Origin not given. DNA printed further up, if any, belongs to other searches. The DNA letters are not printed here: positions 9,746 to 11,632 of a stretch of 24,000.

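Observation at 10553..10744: About 32 tandem hexanucleotide units encoding a 64-residue (Val/Phe)-Ala dipeptide array inside a membrane protein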

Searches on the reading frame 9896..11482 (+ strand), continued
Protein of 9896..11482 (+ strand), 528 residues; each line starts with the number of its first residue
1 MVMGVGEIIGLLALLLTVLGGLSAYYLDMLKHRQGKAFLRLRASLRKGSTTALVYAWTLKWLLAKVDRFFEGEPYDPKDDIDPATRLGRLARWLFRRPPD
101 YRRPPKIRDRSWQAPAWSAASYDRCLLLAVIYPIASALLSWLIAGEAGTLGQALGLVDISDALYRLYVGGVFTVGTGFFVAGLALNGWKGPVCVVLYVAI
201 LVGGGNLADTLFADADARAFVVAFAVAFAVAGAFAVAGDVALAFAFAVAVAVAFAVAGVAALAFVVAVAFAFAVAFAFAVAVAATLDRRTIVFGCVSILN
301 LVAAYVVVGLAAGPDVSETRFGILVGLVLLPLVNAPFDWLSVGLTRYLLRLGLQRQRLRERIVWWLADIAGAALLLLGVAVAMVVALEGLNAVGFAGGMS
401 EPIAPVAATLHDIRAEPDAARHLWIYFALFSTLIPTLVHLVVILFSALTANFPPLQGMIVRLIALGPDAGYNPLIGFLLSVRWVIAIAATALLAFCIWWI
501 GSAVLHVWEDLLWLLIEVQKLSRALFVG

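Call 38: search_protein_families(library=pfam, proteins=[L032:4864-7419:+, L019:196-2745:+, L022:4063-6693:+, L069:5014-7323:+, L064:614-2965:+, L011:5398-7521:+, L017:2459-4564:+, P0069, P0011, P0040], max_evalue=0.01)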
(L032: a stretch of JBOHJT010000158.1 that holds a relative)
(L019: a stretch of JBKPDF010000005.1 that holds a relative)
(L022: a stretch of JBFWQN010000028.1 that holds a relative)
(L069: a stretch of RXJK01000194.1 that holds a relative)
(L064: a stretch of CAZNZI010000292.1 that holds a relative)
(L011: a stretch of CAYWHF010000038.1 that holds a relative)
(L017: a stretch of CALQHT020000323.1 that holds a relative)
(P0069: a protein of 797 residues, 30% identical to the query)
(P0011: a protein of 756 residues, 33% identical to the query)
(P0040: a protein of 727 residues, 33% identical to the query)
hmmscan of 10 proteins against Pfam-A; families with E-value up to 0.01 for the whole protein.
L032:4864-7419:+ (852 aa): 2 families
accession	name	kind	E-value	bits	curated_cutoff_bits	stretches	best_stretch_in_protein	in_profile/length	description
PF24096.1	DUF7379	-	0.0012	19.3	33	1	164-220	69-119/191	Domain of unknown function (DUF7379)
PF05057.20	DUF676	-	0.0076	16.2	20.3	0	166-217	79-129/217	Putative serine esterase (DUF676)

L019:196-2745:+ (850 aa): 1 family
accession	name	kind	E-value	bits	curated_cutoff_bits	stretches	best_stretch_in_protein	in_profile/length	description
PF14130.12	Cap4_nuclease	-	0.0004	21.1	26.2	1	68-144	23-107/200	Cap4, dsDNA endonuclease domain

L022:4063-6693:+ (877 aa): 1 family
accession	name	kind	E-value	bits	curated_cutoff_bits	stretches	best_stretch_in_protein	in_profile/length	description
PF00656.27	Peptidase_C14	-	4.5e-16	59.7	21.4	1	87-220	2-136/233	Caspase domain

L069:5014-7323:+ (770 aa): 1 family
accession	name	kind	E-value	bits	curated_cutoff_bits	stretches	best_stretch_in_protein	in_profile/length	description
PF13271.11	DUF4062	-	4.8e-05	23.9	24.7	1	13-82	1-68/82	Domain of unknown function (DUF4062)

L064:614-2965:+ (784 aa): 0 families

L011:5398-7521:+ (708 aa): 0 families

L017:2459-4564:+ (702 aa): 0 families

P0069 (797 aa): 1 family
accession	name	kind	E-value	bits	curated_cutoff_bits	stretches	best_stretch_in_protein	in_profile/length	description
PF13271.11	DUF4062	-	6.1e-06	26.8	24.7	1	4-69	1-66/82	Domain of unknown function (DUF4062)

P0011 (756 aa): 1 family
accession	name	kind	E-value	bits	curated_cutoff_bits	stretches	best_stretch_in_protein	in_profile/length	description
PF13271.11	DUF4062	-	9.6e-05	22.9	24.7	1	4-70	1-67/82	Domain of unknown function (DUF4062)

P0040 (727 aa): 1 family
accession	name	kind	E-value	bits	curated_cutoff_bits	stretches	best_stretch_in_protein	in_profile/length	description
PF13271.11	DUF4062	-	0.0002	21.9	24.7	1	4-70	1-67/82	Domain of unknown function (DUF4062)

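Call 50: search_protein_representatives(alignment_id=A2)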
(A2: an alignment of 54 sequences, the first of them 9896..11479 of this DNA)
Query: 54 sequences, 504 profile positions. Proteins with E-value up to 0.001 (for the whole library): 3392; up to 1e-10: 2442; up to 1e-30: 1287. The best 150 are listed.
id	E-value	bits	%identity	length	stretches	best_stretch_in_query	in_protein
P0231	3.4e-145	501.1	-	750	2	192-501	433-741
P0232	7.3e-142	490.1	-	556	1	7-500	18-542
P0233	7.6e-141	486.7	-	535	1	9-500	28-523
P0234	1.7e-138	479.0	-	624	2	179-501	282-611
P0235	3.2e-137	474.8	-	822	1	9-468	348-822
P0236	5.4e-136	470.7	-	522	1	7-500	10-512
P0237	2.6e-134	465.2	-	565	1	17-500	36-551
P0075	3.7e-134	464.7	-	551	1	7-500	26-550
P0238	2.0e-133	462.3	-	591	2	189-501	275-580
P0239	1.1e-131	456.5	-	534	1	9-501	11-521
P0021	1.7e-131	455.9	-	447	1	44-500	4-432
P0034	1.1e-130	453.2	-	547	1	17-501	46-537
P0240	4.5e-130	451.2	-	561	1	17-499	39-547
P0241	1.5e-129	449.5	-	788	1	9-499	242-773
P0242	1.6e-128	446.1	-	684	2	234-501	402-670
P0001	2.9e-124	432.0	-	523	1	10-503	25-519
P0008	6.5e-120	417.7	-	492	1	7-503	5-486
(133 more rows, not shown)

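Call 53: search_protein_families(library=pfam, alignment_id=A5, max_evalue=0.001)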
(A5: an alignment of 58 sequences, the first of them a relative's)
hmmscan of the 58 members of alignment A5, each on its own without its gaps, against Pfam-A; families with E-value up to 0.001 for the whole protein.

A. member 1, P0231 (750 aa): 0 families

B. families by the number of members that match (of 58 scanned): 4 families
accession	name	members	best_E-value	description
PF13271.11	DUF4062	37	5.7e-08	Domain of unknown function (DUF4062)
PF13676.11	TIR_2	3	1.4e-24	TIR domain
PF01582.25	TIR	1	8e-06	TIR domain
PF14130.12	Cap4_nuclease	1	4.7e-05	Cap4, dsDNA endonuclease domain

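Call 60: find_encoding_contigs(protein=P0114, flank=300, max_places=1)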
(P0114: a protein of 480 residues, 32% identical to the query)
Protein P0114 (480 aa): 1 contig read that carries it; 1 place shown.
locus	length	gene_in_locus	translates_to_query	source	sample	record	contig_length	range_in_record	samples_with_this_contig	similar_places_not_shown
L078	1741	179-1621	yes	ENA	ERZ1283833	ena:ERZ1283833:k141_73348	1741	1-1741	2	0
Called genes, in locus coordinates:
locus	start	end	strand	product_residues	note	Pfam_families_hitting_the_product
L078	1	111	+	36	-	?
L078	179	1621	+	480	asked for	-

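Call 61: find_encoding_contigs(protein=P0105, flank=300, max_places=1)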
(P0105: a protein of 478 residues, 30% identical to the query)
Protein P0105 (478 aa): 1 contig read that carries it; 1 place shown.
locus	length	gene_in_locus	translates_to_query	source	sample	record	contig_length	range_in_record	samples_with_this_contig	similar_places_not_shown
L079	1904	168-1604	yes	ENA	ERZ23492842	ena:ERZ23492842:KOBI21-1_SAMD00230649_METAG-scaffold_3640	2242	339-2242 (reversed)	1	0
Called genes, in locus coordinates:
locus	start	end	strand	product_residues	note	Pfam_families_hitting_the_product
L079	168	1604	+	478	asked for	-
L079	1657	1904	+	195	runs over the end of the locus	?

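Call 62: find_encoding_contigs(protein=P0087, flank=300, max_places=1)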
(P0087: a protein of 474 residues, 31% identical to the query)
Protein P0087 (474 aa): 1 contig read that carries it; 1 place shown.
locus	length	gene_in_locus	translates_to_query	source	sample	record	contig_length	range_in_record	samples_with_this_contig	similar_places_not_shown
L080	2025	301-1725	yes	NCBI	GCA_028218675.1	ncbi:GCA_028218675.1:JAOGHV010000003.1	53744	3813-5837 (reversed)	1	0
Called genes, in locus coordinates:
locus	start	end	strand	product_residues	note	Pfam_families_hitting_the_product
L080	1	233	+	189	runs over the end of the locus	PF07750:GcrA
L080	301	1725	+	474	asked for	-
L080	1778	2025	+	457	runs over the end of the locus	PF00919:UPF0004, PF04055:Radical_SAM, PF18693:TRAM_2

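Call 63: find_encoding_contigs(protein=P0097, flank=300, max_places=1)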
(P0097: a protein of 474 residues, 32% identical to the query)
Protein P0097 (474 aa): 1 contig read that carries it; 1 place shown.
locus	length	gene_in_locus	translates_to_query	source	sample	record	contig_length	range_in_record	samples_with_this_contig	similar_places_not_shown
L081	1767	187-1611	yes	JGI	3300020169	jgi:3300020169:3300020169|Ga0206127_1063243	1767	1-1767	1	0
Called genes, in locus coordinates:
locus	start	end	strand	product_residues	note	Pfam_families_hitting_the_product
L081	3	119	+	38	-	?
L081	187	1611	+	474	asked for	-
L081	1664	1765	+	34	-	?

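Call 66: search_solved_structures(query=A2, max_evalue=1)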
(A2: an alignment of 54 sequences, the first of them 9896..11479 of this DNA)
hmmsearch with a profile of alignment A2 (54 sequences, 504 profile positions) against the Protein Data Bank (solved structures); distinct sequences matched with E-value up to 1: 0.

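Call 67: search_protein_families(library=phrogs, proteins=[window:9896-11479:+, P0069, P0008, P0047], max_evalue=0.01)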
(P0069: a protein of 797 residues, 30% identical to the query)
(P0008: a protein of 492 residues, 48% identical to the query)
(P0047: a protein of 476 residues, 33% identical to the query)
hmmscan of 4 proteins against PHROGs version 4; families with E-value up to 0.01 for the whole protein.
window:9896-11479:+ (528 aa): 0 families

P0069 (797 aa): 0 families

P0008 (492 aa): 0 families

P0047 (476 aa): 0 families

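Call 69: fold_search(model_id=the predicted structure, library=viral)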
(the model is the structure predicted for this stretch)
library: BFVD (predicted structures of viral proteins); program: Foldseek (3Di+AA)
matches with E <= 10: 119; with E <= 0.001: 0
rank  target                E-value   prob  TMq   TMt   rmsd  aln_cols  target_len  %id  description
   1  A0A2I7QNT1            8.0e-01  0.06  0.10  0.12  24.8       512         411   11  (no name in the UniProt tables at hand)
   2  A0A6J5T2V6            9.3e-01  0.07  0.11  0.10  28.4       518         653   14  Uncharacterized protein [uncultured Caudovirales phage]
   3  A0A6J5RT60            1.0e+00  0.04  0.08  0.06  32.0       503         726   11  Uncharacterized protein [uncultured Caudovirales phage]
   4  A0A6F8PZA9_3          1.4e+00  0.08  0.13  0.06  29.8       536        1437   11  Genome polyprotein (Fragment) [Culex tritaeniorhynchus flavi-like virus]
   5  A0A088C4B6            1.4e+00  0.04  0.09  0.05  32.8       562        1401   12  (no name in the UniProt tables at hand)
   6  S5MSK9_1              1.5e+00  0.04  0.09  0.05  33.7       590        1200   10  Tail fiber protein [Bacillus phage JL]
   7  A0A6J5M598            1.6e+00  0.04  0.10  0.07  37.5       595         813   12  Uncharacterized protein [uncultured Caudovirales phage]
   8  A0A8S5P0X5            1.7e+00  0.03  0.09  0.09  36.7       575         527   11  Uncharacterized protein [Myoviridae sp. ctLnO19]
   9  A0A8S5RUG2            2.0e+00  0.06  0.11  0.08  26.2       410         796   13  (no name in the UniProt tables at hand)
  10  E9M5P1                2.0e+00  0.06  0.13  0.16  17.7       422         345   10  Envelope protein UL43 [Cricetid gammaherpesvirus 2]
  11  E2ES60                2.2e+00  0.06  0.11  0.13  22.7       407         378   14  Latent membrane protein 2A (Fragment) [Epstein-Barr virus (strain GD1)]
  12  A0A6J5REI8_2          2.2e+00  0.06  0.10  0.06  23.8       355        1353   13  Uncharacterized protein [uncultured Caudovirales phage]
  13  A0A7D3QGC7            2.2e+00  0.04  0.11  0.11  26.8       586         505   10  (no name in the UniProt tables at hand)
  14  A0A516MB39            2.2e+00  0.04  0.12  0.06  34.1       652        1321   12  (no name in the UniProt tables at hand)
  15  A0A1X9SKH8            2.2e+00  0.03  0.10  0.11  20.1       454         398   11  Amino acid permease/ SLC12A domain-containing protein [Sulfolobus islandicus rod-shaped virus 11]
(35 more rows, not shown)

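Call 83: predict_structure(alignment_id=A7)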
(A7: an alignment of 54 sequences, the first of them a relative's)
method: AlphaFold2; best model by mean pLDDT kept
length: 548 residues; sequences in the alignment: 54
mean_pLDDT: 79.1   pTM: 0.78
mean pLDDT of the five models: 79.1, 77.7, 76.4, 75.9, 74.8
residues with pLDDT >= 90: 174; 70-90: 229; 50-70: 84; < 50: 61
segments of 3 or more residues with pLDDT < 50: 75-77, 96-109, 240-280
pLDDT, mean of each block of 10 residues (from residue 1): 65 73 88 92 78 85 88 56 65 49 44 76 88 86 90 87 90 87 88 91 87 67 57 54 41 40 40 41 56 66 67 81 87 86 89 92 93 88 92 95 96 93 95 93 89 89 86 89 91 93 90 89 88 97 92
secondary structure, 60 per line:
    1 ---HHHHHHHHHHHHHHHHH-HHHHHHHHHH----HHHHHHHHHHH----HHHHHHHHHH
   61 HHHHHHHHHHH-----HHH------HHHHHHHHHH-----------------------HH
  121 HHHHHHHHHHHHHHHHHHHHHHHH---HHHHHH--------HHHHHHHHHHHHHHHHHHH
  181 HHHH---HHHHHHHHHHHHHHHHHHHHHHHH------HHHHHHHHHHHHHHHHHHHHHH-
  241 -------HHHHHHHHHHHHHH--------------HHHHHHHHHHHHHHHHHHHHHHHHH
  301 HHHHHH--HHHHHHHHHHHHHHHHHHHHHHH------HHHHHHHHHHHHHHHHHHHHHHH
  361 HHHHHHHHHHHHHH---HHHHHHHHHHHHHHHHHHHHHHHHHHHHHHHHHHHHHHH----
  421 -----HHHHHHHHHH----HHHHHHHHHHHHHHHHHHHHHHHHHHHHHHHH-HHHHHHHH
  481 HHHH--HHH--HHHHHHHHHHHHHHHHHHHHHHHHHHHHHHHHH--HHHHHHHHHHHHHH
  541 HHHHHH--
elements in order: H4-20 H22-31 H36-46 H51-71 H86-95 H119-144 H148-153 H162-184 H188-211 H218-239 H248-261 H276-306 H309-331 H338-374 H378-416 H426-435 H440-471 H473-484 H492-524 H527-546

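Call 87: search_protein_families(library=padloc, alignment_id=A8, max_evalue=0.00001)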
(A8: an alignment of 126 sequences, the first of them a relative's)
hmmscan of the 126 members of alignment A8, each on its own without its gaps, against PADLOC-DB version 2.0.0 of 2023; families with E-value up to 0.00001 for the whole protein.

A. member 1, L027:4252-5634:+ (461 aa): 0 families

B. families by the number of members that match (of 126 scanned): 6 families
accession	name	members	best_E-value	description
PDLC04134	mad2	2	2.8e-22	mads_2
PDLC03957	bSEFIR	1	1.9e-42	-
PDLC04783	PDC-M72A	1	1.2e-15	-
PDLC01720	Csa3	1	2.1e-15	Csa3_1_CAS-I-II-III-IV-V-VI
PDLC01438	Csa3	1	5.5e-14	"CAS-I,CAS-II,CAS-III,CAS-IV,CAS-V,CAS-VI; associated_signaling"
PDLC01169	TPR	1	4.7e-08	TPR repeats containing protein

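Call 88: search_protein_families(library=pfam, alignment_id=A8, max_evalue=0.00001)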
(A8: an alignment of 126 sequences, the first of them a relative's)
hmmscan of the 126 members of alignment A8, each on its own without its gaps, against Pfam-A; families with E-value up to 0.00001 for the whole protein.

A. member 1, L027:4252-5634:+ (461 aa): 0 families

B. families by the number of members that match (of 126 scanned): 128 families (the first 25 are shown)
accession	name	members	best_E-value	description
PF01553.26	Acyltransferase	4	1.5e-18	Acyltransferase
PF00239.26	Resolvase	3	3.7e-38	Resolvase, N terminal domain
PF02515.22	CoA_transf_3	2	1e-108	CoA-transferase family III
PF07992.20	Pyr_redox_2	2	2.8e-66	Pyridine nucleotide-disulphide oxidoreductase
PF00677.23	Lum_binding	2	2.9e-48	Lumazine binding domain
PF02852.28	Pyr_redox_dim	2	5.6e-37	Pyridine nucleotide-disulphide oxidoreductase, dimerisation domain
PF05226.16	CHASE2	2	2.9e-24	CHASE2 domain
PF00070.33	Pyr_redox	2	4.5e-22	Pyridine nucleotide-disulphide oxidoreductase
PF04055.27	Radical_SAM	2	1.4e-21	Radical SAM superfamily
PF13358.12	DDE_3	2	1.4e-21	DDE superfamily endonuclease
PF13649.12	Methyltransf_25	2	4.9e-21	Methyltransferase domain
PF13738.12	Pyr_redox_3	2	2.5e-16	Pyridine nucleotide-disulphide oxidoreductase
PF13489.12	Methyltransf_23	2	3e-16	Methyltransferase domain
PF13551.12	HTH_29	2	7e-15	Winged helix-turn helix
PF13518.12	HTH_28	2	3.3e-12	Helix-turn-helix domain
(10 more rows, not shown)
